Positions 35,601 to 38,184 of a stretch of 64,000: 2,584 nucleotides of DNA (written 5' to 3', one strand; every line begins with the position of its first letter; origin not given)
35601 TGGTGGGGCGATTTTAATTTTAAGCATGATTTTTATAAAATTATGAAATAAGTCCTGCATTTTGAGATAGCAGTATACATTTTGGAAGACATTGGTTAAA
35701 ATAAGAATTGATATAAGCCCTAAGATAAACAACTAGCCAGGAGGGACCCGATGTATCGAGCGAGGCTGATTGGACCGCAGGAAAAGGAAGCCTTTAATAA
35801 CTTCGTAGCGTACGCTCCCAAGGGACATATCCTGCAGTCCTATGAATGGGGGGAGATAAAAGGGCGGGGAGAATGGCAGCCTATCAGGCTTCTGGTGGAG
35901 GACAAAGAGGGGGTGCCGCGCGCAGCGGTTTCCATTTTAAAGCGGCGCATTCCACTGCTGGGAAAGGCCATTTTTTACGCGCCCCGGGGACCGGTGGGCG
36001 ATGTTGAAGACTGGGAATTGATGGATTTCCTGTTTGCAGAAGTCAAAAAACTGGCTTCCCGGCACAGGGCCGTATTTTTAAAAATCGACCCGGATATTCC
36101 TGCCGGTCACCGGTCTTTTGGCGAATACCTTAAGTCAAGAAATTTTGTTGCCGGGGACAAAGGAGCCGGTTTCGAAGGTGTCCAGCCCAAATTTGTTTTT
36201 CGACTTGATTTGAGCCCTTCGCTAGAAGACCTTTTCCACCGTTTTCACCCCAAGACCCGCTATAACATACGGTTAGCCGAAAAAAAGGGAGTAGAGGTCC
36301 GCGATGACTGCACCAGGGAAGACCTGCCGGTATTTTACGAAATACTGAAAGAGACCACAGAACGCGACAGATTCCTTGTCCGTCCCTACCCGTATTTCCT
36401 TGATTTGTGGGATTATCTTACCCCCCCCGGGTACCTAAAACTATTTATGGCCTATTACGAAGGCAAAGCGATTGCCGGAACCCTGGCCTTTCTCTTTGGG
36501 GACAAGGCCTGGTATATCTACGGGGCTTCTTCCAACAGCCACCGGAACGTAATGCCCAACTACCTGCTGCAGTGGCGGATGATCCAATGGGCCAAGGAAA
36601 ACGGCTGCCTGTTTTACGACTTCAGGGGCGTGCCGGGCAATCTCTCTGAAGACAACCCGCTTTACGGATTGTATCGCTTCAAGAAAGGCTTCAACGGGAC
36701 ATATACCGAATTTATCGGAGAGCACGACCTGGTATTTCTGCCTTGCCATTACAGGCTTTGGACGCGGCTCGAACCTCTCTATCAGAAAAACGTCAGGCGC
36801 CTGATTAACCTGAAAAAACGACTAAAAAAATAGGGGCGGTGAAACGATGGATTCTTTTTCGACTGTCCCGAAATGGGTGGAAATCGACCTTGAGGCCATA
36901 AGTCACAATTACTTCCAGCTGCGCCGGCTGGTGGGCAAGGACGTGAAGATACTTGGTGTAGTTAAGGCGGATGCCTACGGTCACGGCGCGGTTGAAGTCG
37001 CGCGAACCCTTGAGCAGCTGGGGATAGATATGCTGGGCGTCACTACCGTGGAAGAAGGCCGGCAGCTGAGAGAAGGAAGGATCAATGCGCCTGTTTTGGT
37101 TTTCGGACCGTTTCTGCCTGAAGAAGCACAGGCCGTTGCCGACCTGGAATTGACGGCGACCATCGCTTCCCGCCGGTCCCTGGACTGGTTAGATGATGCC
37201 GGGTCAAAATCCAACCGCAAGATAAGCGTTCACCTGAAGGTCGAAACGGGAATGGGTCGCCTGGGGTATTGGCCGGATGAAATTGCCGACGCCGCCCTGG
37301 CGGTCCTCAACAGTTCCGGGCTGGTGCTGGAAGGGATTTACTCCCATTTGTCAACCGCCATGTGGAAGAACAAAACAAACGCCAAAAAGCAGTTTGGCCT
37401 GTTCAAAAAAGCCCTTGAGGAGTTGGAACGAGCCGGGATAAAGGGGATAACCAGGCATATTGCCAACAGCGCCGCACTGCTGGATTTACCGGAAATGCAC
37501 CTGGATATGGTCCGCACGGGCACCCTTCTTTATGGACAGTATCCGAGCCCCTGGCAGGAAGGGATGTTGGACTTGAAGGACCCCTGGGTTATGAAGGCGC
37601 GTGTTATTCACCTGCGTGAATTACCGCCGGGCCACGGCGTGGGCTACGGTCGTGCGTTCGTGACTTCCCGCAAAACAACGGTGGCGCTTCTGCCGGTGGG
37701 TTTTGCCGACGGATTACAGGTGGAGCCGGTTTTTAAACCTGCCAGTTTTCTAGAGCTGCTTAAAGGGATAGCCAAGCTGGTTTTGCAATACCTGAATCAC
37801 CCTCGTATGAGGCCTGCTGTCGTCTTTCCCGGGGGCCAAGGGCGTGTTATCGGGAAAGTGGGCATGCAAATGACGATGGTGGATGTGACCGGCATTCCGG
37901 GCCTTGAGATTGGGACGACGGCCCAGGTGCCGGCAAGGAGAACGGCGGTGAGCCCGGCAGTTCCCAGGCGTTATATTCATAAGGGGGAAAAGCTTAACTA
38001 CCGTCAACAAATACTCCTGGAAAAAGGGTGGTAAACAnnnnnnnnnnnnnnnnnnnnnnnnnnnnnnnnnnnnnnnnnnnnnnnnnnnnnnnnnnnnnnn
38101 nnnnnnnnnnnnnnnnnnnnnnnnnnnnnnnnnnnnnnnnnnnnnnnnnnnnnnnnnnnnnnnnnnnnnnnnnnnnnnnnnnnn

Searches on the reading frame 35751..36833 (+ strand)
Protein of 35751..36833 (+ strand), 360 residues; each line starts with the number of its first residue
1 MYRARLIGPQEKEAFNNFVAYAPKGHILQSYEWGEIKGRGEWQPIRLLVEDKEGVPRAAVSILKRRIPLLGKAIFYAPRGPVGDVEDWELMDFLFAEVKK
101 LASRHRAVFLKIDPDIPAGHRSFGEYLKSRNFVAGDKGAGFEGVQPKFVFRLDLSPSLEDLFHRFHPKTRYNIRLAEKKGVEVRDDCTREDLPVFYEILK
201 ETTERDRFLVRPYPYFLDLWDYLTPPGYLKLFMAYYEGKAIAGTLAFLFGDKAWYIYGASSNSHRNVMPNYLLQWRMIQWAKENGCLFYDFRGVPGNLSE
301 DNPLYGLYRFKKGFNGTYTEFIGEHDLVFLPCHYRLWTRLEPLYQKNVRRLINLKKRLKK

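Call 10: search_protein_families(library=pfam, proteins=[window:35751-36833:+], max_evalue=0.00001)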
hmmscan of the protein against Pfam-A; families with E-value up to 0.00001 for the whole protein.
window:35751-36833:+ (360 aa): 2 families
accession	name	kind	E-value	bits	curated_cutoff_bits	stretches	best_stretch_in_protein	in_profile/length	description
PF02388.22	FemAB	-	1.5e-61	208.9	24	2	12-223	3-227/406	FemAB family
PF13480.13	Acetyltransf_6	-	4.2e-18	66.3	22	1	169-293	7-136/143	Acetyltransferase (GNAT) domain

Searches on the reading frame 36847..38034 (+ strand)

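Call 46: search_protein_families(library=pfam, proteins=[window:36847-38034:+], max_evalue=1e-8)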
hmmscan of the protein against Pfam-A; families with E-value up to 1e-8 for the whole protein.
window:36847-38034:+ (395 aa): 2 families
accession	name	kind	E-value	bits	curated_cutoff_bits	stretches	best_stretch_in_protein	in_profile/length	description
PF01168.26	Ala_racemase_N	-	6.5e-67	225.9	24.1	1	13-233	1-220/220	Alanine racemase, N-terminal domain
PF00842.27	Ala_racemase_C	-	3.6e-18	65.8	25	1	249-361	4-91/127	Alanine racemase, C-terminal domain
